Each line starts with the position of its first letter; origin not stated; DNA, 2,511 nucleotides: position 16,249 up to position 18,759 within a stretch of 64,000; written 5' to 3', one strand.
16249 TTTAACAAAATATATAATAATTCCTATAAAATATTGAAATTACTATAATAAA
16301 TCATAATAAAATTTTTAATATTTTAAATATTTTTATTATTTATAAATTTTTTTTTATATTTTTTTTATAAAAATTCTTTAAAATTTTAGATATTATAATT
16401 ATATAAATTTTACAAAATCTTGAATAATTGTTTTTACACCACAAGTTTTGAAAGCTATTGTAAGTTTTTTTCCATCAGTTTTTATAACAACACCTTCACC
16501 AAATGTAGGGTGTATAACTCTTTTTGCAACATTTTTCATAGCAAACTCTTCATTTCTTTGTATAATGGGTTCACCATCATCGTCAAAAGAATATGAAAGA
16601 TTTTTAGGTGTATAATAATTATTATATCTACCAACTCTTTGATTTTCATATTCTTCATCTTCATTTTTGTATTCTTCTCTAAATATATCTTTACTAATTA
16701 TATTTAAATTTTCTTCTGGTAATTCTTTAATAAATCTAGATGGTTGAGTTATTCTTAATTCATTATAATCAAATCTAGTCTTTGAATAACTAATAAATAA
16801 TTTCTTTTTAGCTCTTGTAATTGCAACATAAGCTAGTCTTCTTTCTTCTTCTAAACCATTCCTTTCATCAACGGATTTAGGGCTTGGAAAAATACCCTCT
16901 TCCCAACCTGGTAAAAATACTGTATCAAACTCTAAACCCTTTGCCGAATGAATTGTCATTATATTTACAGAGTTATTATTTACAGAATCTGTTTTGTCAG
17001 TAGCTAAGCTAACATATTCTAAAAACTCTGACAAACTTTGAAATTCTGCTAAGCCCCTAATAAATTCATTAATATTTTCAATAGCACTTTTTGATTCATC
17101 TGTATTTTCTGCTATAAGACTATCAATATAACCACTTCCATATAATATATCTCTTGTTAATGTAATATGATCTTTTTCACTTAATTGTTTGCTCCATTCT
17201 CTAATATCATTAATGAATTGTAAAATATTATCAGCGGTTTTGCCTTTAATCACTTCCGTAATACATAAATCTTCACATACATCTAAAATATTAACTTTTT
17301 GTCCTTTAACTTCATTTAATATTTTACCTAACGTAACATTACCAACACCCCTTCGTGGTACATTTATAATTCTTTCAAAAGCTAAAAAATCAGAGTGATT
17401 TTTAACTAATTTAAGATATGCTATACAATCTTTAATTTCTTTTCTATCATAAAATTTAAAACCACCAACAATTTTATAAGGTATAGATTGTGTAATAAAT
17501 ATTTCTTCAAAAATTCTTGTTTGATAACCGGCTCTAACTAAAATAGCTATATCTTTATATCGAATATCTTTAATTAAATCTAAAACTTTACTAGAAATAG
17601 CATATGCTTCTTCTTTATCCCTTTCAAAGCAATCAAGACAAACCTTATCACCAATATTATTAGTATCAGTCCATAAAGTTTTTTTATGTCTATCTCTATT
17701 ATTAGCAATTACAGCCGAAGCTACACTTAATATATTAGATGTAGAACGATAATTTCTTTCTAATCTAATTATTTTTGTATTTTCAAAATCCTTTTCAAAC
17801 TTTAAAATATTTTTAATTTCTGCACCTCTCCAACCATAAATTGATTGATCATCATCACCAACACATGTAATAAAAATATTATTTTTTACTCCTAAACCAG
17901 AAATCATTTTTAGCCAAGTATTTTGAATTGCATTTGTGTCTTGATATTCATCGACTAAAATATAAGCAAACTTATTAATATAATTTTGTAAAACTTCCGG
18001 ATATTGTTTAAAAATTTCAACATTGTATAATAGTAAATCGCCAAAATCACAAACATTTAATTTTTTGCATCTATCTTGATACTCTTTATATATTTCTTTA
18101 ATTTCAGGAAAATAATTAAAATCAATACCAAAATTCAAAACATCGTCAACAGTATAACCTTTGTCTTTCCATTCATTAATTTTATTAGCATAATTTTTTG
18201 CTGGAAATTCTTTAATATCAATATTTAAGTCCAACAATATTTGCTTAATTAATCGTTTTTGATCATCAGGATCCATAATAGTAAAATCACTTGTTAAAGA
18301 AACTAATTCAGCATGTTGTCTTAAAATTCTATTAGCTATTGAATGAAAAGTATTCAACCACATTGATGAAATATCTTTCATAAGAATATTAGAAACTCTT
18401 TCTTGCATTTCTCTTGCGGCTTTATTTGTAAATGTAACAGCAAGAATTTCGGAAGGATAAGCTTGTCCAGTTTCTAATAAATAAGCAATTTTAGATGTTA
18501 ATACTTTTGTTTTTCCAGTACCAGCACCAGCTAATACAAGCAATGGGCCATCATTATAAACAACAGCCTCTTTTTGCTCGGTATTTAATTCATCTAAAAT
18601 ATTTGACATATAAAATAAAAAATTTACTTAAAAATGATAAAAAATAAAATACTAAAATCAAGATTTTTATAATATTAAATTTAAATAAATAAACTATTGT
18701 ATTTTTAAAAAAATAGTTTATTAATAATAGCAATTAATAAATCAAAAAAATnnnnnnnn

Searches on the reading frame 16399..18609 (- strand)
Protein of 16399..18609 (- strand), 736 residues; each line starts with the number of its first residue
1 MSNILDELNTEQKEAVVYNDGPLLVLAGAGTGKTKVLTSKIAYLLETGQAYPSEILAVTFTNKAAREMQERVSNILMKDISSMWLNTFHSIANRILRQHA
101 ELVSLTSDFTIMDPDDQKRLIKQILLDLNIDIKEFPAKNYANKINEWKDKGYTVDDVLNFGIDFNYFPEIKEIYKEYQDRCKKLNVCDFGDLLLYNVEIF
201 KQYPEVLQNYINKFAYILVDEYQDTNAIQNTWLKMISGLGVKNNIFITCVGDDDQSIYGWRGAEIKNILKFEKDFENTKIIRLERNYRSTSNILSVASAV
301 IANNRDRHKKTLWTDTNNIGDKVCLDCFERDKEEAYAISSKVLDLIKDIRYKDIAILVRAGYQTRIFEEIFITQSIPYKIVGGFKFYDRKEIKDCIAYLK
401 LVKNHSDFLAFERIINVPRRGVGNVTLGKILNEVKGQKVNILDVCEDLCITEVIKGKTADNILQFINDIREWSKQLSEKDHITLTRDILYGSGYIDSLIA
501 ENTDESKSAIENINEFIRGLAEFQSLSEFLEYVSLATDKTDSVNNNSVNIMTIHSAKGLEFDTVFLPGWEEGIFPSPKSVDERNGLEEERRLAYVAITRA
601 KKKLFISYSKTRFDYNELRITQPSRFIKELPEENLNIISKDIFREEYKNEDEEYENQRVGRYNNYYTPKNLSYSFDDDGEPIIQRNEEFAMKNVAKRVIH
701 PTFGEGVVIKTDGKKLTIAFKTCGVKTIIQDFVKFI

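Call 26: search_protein_families(library=pfam, proteins=[window:16399-18609:-], max_evalue=0.0001)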
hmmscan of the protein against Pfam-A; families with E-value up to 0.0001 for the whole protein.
window:16399-18609:- (736 aa): 6 families
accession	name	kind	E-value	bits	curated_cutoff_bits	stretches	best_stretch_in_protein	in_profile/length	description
PF00580.27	UvrD-helicase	-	4.8e-90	302.4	23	1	8-275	1-270/271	UvrD/REP helicase N-terminal domain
PF13361.12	UvrD_C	-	3.4e-80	270.5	25.6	1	281-610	1-349/350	UvrD-like helicase C-terminal domain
PF13245.12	AAA_19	-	6.1e-21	75.4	25.1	1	12-259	1-132/134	AAA domain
PF13538.12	UvrD_C_2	-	3.7e-10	39.9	27.4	1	550-606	4-51/52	UvrD-like helicase C-terminal domain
PF01443.25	Viral_helicase1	-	4.7e-06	27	21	0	531-606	160-226/228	Viral superfamily 1 RNA helicase core domain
PF13604.12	AAA_30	-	4e-05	23.9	27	0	7-73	1-67/191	AAA domain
